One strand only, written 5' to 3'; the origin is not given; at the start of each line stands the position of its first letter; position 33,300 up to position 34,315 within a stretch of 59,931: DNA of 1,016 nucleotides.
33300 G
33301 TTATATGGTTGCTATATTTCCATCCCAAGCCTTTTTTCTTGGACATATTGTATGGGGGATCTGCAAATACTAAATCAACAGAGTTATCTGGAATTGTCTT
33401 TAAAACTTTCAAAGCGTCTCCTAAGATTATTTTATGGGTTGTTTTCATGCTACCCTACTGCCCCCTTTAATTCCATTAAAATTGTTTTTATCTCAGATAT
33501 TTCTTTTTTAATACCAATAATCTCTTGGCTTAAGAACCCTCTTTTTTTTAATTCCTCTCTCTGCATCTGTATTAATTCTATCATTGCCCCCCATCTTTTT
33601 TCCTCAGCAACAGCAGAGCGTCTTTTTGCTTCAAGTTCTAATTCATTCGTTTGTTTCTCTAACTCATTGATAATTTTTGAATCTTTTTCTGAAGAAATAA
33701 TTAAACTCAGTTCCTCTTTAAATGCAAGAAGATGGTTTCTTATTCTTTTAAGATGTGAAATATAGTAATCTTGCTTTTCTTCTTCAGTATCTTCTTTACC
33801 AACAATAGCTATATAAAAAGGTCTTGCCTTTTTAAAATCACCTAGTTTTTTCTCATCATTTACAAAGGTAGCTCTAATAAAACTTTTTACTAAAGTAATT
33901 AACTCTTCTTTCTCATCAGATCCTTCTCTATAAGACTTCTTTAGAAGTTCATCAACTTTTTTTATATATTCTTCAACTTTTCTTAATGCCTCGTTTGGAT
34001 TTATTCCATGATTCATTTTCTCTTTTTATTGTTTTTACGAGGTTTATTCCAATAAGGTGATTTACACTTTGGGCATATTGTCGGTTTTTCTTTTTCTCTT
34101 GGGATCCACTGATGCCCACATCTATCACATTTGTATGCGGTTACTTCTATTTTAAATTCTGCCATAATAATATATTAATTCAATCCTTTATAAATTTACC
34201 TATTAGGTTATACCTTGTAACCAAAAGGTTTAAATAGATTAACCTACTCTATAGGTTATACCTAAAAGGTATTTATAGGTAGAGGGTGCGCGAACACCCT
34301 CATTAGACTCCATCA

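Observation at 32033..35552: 3.5-kb cargo transposon with verified TSD and TIRs, carrying a DDE transposase and an R-M-like module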

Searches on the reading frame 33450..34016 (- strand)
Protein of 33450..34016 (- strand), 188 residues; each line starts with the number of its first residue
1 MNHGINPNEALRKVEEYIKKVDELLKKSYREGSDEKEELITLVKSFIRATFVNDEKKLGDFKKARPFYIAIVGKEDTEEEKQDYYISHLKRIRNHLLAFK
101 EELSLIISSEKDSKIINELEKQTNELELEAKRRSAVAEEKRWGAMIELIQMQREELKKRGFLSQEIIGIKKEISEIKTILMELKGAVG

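Call 4: search_protein_families(library=pfam, proteins=[window:33450-34016:-], max_evalue=0.1)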
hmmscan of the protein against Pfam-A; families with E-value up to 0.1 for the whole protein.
window:33450-34016:- (188 aa): 0 families

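Call 9: search_protein_families(library=ncbifam, proteins=[window:33450-34016:-], max_evalue=0.1)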
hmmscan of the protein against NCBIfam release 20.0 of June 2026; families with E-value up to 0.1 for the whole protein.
window:33450-34016:- (188 aa): 2 families
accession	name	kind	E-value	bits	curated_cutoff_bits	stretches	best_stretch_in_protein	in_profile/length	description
TIGR02295.1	HpaD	equivalog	0.012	14.8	321.4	1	58-103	12-57/298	3,4-dihydroxyphenylacetate 2,3-dioxygenase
NF008412.0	PRK11235.1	equivalog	0.015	15.5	96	1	3-45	23-64/80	type II toxin-antitoxin system RelB/DinJ family antitoxin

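Call 10: search_protein_families(library=phrogs, proteins=[window:33450-34016:-], max_evalue=0.01)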
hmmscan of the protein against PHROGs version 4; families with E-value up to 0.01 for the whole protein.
window:33450-34016:- (188 aa): 1 family
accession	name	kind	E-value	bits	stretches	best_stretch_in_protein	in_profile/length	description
phrog_15338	-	unknown function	0.0016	19.6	0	4-48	24-67/79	-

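Call 11: search_protein_families(library=padloc, proteins=[window:33450-34016:-], max_evalue=0.01)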
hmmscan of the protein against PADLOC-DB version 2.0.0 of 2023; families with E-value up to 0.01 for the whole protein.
window:33450-34016:- (188 aa): 1 family
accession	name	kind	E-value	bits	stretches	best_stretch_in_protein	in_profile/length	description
PDLC05005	PDC-S35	-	0.00021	19.1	1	12-118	5-108/264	-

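Call 71: find_homologous_proteins(query=window:33450-34016:-, max_evalue=0.001)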
Query window:33450-34016:- (188 aa): 4 proteins with E <= 0.001 among 331 candidates.
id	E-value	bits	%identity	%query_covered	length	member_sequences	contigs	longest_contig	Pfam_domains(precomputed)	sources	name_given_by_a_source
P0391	2.4e-109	381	100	100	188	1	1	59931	-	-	-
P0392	8.9e-86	304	80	100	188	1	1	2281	-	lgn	-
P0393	9.8e-66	239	64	99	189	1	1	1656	-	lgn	-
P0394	2.6e-51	192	52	99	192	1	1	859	-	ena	-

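Call 73: find_encoding_contigs(protein=P0392, flank=5000, max_places=4)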
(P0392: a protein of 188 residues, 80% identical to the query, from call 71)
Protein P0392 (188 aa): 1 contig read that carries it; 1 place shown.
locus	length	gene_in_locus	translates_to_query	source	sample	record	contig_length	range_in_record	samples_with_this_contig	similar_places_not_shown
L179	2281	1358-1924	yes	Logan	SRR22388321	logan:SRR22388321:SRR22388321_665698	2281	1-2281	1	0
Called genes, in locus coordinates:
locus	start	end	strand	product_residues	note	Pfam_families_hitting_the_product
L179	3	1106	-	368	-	?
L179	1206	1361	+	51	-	-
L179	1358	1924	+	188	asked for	-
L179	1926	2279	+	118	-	?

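Call 79: search_protein_families(library=pfam, proteins=[L179:3-1106:-], max_evalue=0.01)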
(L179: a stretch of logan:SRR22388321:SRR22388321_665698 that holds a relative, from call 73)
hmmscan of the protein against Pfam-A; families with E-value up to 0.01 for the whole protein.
L179:3-1106:- (368 aa): 1 family
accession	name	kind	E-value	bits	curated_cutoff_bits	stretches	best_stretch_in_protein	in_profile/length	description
PF02934.20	GatB_N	-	3.1e-55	187.8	23.4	1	11-308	2-276/277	GatB/GatE catalytic domain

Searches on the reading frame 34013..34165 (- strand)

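Call 4: search_protein_families(library=pfam, proteins=[window:34013-34165:-], max_evalue=0.1)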
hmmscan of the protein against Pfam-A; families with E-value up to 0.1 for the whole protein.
window:34013-34165:- (50 aa): 33 families (the best 25 are shown)
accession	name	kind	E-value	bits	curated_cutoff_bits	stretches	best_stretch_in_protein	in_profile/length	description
PF09723.15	Zn_ribbon_8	-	0.00034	21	34.4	1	11-36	6-34/41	Zinc ribbon domain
PF00130.28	C1_1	-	0.00036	20.7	26.5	1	18-40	1-23/53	Phorbol esters/diacylglycerol binding domain (C1 domain)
PF08274.17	Zn_Ribbon_YjdM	-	0.00098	19.5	30.8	0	12-20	21-29/30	PhnA Zinc-Ribbon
PF01155.25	HypA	-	0.001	19.5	28.9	1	7-37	67-95/112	Hydrogenase/urease nickel incorporation, metallochaperone, hypA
PF01096.23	Zn_ribbon_TFIIS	-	0.0013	19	21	1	8-20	26-38/39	Transcription factor S-II (TFIIS)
PF23145.1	Zf_2nd_IFT121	-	0.0014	18.7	25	1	9-37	15-43/45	IFT121, second zinc finger domain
PF13717.11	Zn_ribbon_4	-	0.0015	18.9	30.3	0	10-20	25-35/36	zinc-ribbon domain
PF14319.11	Zn_Tnp_IS91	-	0.0035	17.8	26.3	1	7-40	35-68/90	Transposase zinc-binding domain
PF19134.6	DUF5817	-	0.0054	17.1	31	1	13-36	6-29/57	Domain of unknown function (DUF5817)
PF12773.13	DZR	-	0.0064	17.1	27.3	1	6-37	8-33/45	Double zinc ribbon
PF24292.1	DUF7479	-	0.0064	17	27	0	5-24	25-44/60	Domain of unknown function (DUF7479)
PF12172.15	zf-ChsH2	-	0.0082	16.4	23.2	0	7-23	8-25/37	ChsH2, rubredoxin-like zinc ribbon domain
PF17207.9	MCM_OB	-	0.009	16.2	24.8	1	5-37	29-62/126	MCM OB domain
PF23455.1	DUF7129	-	0.011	15.9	30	1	9-38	10-37/45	Domain of unknown function (DUF7129)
PF23470.1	Zn_ribbon_PF0610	-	0.013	15.7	26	0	12-43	3-33/39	PF0610 rubredoxin-like zinc beta-ribbon domain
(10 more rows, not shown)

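Call 9: search_protein_families(library=ncbifam, proteins=[window:34013-34165:-], max_evalue=0.1)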
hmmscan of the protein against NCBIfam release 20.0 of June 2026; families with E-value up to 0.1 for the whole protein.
window:34013-34165:- (50 aa): 12 families
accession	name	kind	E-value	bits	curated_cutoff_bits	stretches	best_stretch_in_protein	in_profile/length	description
TIGR02605.1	CxxC_CxxC_SSSS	subfamily_domain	7.9e-05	22.7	31.3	1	11-36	6-34/52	FmdB family zinc ribbon protein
NF045767.1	RuberyRbr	equivalog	0.0061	16.6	200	1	6-37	154-183/194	rubrerythrin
NF001605.0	PRK00398.1-2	equivalog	0.0069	16.2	63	1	11-37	2-27/43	DNA-directed RNA polymerase subunit P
NF003331.0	PRK04338.1-7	equivalog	0.011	14.5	560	1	8-36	240-267/376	tRNA (guanine(26)-N(2))-dimethyltransferase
NF011481.0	PRK14890.1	equivalog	0.029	14.4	61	1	7-36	6-35/61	putative Zn-ribbon RNA-binding protein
TIGR00100.1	hypA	equivalog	0.038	14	88.1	1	3-37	61-96/116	hydrogenase maturation nickel metallochaperone HypA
NF003008.0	PRK03824.1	equivalog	0.041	13.8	125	1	3-25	63-85/135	hydrogenase nickel incorporation protein HypA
TIGR04165.1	methano_modCys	hypoth_equivalog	0.043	14.1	60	0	7-21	33-47/50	TIGR04165 family Cys-rich peptide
TIGR02098.1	MJ0042_CXXC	domain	0.043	13.5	20.9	0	12-20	27-35/38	MJ0042-type zinc finger domain-containing protein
TIGR03830.1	CxxCG_CxxCG_HTH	subfamily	0.045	13.5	61.8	0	3-27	24-48/127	type II TA system antitoxin MqsA family protein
NF009146.0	PRK12496.1-3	equivalog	0.057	13.1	268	1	10-50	122-160/162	hypothetical protein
NF050000.1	IS1_IS1595_Zn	domain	0.069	13.7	28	0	9-21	20-32/34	IS1/IS1595 family N-terminal zinc-binding domain-containing protein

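Call 10: search_protein_families(library=phrogs, proteins=[window:34013-34165:-], max_evalue=0.01)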
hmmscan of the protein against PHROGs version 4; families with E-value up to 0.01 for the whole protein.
window:34013-34165:- (50 aa): 1 family
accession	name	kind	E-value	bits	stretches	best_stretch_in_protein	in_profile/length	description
phrog_18748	-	unknown function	0.0047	18.1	1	8-47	7-46/88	-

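Call 11: search_protein_families(library=padloc, proteins=[window:34013-34165:-], max_evalue=0.01)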
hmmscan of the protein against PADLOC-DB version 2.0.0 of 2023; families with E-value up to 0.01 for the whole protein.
window:34013-34165:- (50 aa): 1 family
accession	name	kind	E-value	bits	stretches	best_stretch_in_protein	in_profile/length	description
PDLC01691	Cas12f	-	0.01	13.8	0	9-34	287-311/332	CAS-V-F; effector__SPE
